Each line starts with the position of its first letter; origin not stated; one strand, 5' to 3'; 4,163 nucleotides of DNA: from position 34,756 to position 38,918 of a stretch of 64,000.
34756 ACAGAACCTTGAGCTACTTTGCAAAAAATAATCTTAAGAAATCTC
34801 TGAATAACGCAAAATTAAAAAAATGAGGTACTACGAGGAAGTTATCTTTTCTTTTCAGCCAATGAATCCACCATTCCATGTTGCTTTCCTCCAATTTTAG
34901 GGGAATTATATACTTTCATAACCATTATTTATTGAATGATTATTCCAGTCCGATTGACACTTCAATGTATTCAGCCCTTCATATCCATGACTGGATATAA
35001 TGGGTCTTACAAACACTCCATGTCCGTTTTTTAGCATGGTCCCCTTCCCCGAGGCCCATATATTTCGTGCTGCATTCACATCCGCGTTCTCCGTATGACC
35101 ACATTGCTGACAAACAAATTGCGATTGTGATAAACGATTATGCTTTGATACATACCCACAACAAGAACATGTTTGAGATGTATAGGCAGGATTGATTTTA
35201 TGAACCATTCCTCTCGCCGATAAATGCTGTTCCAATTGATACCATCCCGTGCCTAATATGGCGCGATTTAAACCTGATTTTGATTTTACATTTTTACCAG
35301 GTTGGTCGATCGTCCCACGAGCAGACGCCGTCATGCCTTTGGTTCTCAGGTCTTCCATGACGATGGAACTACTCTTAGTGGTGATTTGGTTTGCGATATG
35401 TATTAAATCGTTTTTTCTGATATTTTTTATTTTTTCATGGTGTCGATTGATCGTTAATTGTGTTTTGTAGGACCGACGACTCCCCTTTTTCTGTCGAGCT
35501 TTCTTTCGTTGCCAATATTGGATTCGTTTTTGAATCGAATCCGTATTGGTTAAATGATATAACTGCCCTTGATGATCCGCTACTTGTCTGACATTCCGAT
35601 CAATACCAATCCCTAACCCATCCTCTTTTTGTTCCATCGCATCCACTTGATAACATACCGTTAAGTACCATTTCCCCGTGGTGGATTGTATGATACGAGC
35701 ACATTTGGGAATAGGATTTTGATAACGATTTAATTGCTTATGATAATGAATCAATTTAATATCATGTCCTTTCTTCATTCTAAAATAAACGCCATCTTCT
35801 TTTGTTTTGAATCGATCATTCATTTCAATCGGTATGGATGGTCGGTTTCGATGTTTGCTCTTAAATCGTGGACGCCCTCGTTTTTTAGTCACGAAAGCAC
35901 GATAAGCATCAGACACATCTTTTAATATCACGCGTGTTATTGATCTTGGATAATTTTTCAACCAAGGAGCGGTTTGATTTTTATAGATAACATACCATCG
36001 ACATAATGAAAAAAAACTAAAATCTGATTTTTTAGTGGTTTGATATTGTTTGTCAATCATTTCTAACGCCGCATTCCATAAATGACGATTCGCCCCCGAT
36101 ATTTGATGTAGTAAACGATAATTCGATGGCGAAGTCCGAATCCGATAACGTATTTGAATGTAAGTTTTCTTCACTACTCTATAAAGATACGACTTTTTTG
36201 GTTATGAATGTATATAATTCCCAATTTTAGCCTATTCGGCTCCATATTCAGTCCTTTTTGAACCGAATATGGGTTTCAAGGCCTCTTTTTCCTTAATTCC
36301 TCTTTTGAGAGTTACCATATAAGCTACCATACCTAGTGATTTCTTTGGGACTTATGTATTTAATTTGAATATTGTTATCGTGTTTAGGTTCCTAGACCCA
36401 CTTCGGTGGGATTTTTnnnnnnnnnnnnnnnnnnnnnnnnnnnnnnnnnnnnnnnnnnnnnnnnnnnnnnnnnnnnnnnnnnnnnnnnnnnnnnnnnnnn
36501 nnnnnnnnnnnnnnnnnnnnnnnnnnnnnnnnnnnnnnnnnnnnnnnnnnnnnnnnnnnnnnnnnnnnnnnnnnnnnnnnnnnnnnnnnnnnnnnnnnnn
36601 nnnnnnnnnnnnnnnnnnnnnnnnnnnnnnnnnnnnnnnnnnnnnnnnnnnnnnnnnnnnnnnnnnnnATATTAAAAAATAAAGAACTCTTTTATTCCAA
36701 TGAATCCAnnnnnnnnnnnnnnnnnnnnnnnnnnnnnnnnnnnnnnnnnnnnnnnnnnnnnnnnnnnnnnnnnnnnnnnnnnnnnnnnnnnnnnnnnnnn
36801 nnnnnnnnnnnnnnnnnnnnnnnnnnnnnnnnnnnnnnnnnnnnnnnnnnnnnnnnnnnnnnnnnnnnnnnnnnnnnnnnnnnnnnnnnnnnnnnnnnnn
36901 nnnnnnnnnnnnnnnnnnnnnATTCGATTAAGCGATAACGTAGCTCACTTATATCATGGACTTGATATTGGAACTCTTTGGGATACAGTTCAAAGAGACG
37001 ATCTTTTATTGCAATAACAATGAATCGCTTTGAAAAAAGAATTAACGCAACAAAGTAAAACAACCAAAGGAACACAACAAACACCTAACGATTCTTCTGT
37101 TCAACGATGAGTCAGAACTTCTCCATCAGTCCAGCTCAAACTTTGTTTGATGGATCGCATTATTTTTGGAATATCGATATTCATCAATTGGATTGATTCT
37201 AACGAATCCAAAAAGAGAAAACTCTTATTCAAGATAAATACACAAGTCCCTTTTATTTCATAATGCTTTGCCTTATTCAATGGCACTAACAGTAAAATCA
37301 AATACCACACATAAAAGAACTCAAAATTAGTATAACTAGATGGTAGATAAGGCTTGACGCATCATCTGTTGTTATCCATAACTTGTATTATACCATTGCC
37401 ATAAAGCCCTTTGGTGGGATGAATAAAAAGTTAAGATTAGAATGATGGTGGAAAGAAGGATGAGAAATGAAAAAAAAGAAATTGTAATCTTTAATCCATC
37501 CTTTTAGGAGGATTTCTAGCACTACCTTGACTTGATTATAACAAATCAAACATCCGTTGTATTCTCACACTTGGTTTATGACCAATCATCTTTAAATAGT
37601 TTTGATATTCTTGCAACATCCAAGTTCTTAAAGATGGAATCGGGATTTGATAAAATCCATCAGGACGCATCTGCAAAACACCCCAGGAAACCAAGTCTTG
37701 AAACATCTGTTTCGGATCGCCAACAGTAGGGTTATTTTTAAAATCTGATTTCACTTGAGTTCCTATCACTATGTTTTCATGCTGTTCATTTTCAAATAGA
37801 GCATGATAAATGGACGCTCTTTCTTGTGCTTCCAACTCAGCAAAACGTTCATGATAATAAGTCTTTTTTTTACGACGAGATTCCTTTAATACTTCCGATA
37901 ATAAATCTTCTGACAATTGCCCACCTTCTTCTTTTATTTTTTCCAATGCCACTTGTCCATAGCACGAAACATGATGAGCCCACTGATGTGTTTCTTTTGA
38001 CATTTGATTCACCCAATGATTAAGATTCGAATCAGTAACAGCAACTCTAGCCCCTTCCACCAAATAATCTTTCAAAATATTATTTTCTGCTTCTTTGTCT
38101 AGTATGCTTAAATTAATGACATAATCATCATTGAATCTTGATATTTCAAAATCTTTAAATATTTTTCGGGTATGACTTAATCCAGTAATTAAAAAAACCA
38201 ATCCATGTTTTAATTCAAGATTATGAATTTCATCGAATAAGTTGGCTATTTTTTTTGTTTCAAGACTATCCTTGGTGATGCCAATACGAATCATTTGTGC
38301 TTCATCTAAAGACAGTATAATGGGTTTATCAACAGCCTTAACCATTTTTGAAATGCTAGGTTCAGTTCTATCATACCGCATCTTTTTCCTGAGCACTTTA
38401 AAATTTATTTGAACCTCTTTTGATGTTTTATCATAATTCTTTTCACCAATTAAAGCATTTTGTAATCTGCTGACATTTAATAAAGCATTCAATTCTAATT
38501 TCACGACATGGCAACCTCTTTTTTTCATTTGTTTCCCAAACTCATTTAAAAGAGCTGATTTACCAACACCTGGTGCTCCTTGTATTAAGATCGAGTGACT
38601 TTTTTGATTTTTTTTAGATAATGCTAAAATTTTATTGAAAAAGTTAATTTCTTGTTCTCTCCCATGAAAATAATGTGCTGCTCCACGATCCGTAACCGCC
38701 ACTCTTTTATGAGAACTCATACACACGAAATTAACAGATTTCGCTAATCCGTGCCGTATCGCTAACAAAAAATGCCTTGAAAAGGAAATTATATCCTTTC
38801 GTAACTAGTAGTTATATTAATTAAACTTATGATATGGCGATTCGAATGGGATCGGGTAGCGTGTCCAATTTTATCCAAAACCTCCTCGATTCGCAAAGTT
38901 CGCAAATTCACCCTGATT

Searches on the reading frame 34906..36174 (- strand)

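Call 64: search_protein_families(library=padloc, proteins=[window:34906-36174:-], max_evalue=0.00001)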
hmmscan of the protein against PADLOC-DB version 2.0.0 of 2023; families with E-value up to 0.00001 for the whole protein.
window:34906-36174:- (422 aa): 15 families
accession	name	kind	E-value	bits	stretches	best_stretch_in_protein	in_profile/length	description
PDLC01700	Cas12f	-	5.1e-52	175.3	1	67-377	91-425/458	CAS-V-F; effector__SPE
PDLC00933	Cas12u4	-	5.4e-50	168.7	1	46-380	105-440/488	Cas12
PDLC00931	Cas12u2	-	2.2e-40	137.5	1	60-375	115-429/445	Cas12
PDLC01698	Cas12f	-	3.2e-34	116.9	1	51-373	95-406/411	CAS-V-F; effector__SPE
PDLC01691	Cas12f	-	5.8e-32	109.9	1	8-373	5-326/332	CAS-V-F; effector__SPE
PDLC01039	Csx1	-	8.9e-28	95.8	1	6-373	4-308/315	found elsewhere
PDLC01699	Cas12f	-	8.4e-24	82.6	1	324-375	340-391/399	CAS-V-F; effector__SPE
PDLC00932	Cas12u3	-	3.9e-23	80.4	1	324-375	337-388/398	Cas12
PDLC01674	Cas12f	-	1.1e-22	78.7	1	109-376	107-358/389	CAS-V-F; effector__SPE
PDLC01678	Cas12f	-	1.1e-22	78.7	1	109-376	107-358/389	Cas14c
PDLC01690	Cas12f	-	8.4e-15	52.9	1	82-321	106-340/440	CAS-V-F; effector__SPE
PDLC01673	Cas12f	-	4.8e-11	40.3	1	324-372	446-496/507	CAS-V-F; effector__SPE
PDLC01677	Cas12f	-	5.9e-10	36.8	1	324-372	445-496/506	Cas14b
PDLC01672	Cas12f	-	9.7e-08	29.4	1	202-372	306-474/486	CAS-V-F; effector__SPE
PDLC01692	Cas12f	-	5.9e-07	26.6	1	233-375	393-528/532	CAS-V-F; effector__SPE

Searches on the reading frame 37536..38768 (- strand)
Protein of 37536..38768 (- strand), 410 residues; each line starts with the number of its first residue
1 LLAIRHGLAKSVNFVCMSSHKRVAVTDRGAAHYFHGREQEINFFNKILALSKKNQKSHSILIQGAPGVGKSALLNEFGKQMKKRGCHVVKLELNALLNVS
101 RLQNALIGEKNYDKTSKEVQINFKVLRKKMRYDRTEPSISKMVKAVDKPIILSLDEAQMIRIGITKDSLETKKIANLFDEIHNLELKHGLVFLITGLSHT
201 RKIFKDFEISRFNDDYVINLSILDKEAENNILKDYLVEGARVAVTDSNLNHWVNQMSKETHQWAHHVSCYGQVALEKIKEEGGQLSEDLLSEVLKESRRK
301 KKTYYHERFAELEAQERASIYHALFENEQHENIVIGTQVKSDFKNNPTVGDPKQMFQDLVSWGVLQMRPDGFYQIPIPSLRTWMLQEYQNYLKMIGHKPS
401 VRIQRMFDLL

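Call 3: search_protein_families(library=pfam, proteins=[window:37536-38768:-], max_evalue=0.1)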
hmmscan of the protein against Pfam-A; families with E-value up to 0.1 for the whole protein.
window:37536-38768:- (410 aa): 34 families (the best 25 are shown)
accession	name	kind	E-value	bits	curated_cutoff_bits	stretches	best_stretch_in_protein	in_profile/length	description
PF01637.24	ATPase_2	-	8.3e-09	36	33.2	1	34-236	1-195/225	ATPase domain predominantly from Archaea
PF13191.12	AAA_16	-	1.4e-08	35.8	32.6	1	34-92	2-59/167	AAA ATPase domain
PF13401.12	AAA_22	-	6.5e-07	30.2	27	1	58-203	6-129/130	AAA domain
PF12775.13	AAA_7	-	1.3e-05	25.3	25.8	1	54-117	30-91/181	P-loop containing dynein motor region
PF07693.20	KAP_NTPase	-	0.0002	21.1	20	1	39-194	3-157/293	KAP family P-loop domain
PF03308.22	MeaB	-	0.00028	20.4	23.1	1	49-89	25-65/273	Methylmalonyl Co-A mutase-associated GTPase MeaB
PF20720.3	nSTAND3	-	0.00036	20.7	27.2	1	52-92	12-52/155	Novel STAND NTPase 3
PF05673.19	DUF815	-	0.00038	20.1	23.8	1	45-107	41-103/249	Protein of unknown function (DUF815)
PF13173.12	AAA_14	-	0.00044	20.7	27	1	59-110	4-57/129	AAA domain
PF00004.35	AAA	-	0.00068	20.5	21.2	1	60-212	1-123/131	ATPase family associated with various cellular activities (AAA)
PF09848.15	SLFN-g3_helicase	-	0.0021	17.8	24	1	59-184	3-113/354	Schlafen group 3, DNA/RNA helicase domain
PF25201.1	nSTAND6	-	0.0024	18.4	27.7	1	36-108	3-69/148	Novel STAND NTPase 6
PF13245.12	AAA_19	-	0.0031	18.1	25.1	1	54-162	8-104/134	AAA domain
PF20693.3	YobI-ATPase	-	0.0035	17.4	27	1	49-236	6-195/363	YobI-like P-loop NTPase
PF13238.12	AAA_18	-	0.0099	16.8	29.4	1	60-104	1-44/128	AAA domain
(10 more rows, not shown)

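Call 4: search_protein_families(library=padloc, proteins=[window:37536-38768:-], max_evalue=0.1)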
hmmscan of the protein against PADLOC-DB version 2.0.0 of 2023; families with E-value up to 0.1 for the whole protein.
window:37536-38768:- (410 aa): 5 families
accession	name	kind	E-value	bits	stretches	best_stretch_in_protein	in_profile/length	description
PDLC04958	PDC-S20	-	6.9e-06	23.6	1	36-88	7-60/458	-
PDLC04702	PDC-M54A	-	1.9e-05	20.3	1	55-100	315-359/1621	-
PDLC02350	AbiO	-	3.3e-05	20.8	1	32-161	176-299/468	AbiO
PDLC04786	PDC-S01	-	0.0015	15.3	1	52-83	15-46/439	-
PDLC04140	mad8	-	0.0046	14.5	1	55-84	25-54/314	mads_8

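Call 5: search_protein_families(library=ncbifam, proteins=[window:37536-38768:-], max_evalue=0.1)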
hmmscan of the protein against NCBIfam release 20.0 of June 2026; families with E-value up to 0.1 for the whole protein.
window:37536-38768:- (410 aa): 14 families
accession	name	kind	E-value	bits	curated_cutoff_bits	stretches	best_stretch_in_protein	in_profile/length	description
TIGR02928.1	TIGR02928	subfamily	5.9e-06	25.4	181.3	1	32-86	15-69/366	orc1/cdc6 family replication initiation protein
NF006958.0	PRK09435.1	equivalog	4e-05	22.8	329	1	49-91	49-91/333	methylmalonyl Co-A mutase-associated GTPase MeaB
TIGR00750.1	lao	equivalog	4.3e-05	22.8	240.75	1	49-89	26-66/300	methylmalonyl Co-A mutase-associated GTPase MeaB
TIGR03420.1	DnaA_homol_Hda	equivalog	0.0001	21.9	194.8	1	43-100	25-81/226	DnaA regulatory inactivator Hda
NF038214.1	IS21_help_AAA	equivalog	0.0021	17.8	200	1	56-101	89-134/232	IS21-like element helper ATPase IstB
NF006505.0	PRK08939.1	equivalog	0.0032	16.8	228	1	35-91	134-190/306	primosomal protein DnaI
NF001623.0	PRK00411.1-1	equivalog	0.0089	14.8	311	1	40-306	39-294/411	ORC1-type DNA replication protein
TIGR03903.1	TOMM_kin_cyc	equivalog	0.011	13.6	705.75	1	27-89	476-537/1267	TOMM system kinase/cyclase fusion protein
TIGR03167.1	tRNA_sel_U_synt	equivalog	0.017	14.5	219.75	1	50-98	120-164/311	tRNA 2-selenouridine(34) synthase MnmH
NF033606.1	heat_AAA_ClpK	exception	0.018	12.8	1900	1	31-83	281-329/949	heat shock survival AAA family ATPase ClpK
NF010248.0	PRK13695.1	equivalog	0.026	14.2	156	0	57-88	3-34/180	NTPase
NF010335.0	PRK13764.1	equivalog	0.044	12.3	340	1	54-89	260-295/613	ATPase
NF006746.0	PRK09270.1-5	subfamily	0.063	12.2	250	1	46-88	11-52/210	nucleoside/nucleotide kinase family protein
TIGR03596.1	GTPase_YlqF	equivalog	0.071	12.5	208.2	1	54-80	115-141/276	ribosome biogenesis GTPase YlqF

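Call 87: search_protein_families(library=phrogs, proteins=[window:37536-38720:-], max_evalue=0.01)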
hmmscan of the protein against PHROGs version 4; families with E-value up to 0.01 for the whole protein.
window:37536-38720:- (394 aa): 7 families
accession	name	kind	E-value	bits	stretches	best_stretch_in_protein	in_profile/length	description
phrog_2666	-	head and packaging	0.00019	21.3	1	34-144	314-433/555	terminase large subunit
phrog_7998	-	unknown function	0.00023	21.5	1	21-141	22-127/339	-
phrog_4871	-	other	0.0017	17.8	1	15-72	191-244/764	ATP-dependent protease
phrog_50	-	DNA, RNA and nucleotide metabolism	0.0043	17.1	1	36-82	365-410/570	DnaC-like helicase loader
phrog_6931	-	unknown function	0.0048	17.2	0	28-77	172-221/343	-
phrog_3277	-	DNA, RNA and nucleotide metabolism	0.0062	17.4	0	37-103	6-70/168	DnaC-like helicase loader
phrog_124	-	DNA, RNA and nucleotide metabolism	0.0087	16.5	0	33-61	34-63/382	Sak4-like ssDNA annealing protein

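Call 92: search_dna_similar(query=window:37536-38720:-, collection=plasmids, mode=protein, max_rows=10)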
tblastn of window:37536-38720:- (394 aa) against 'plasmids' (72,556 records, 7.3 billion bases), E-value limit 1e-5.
No match.
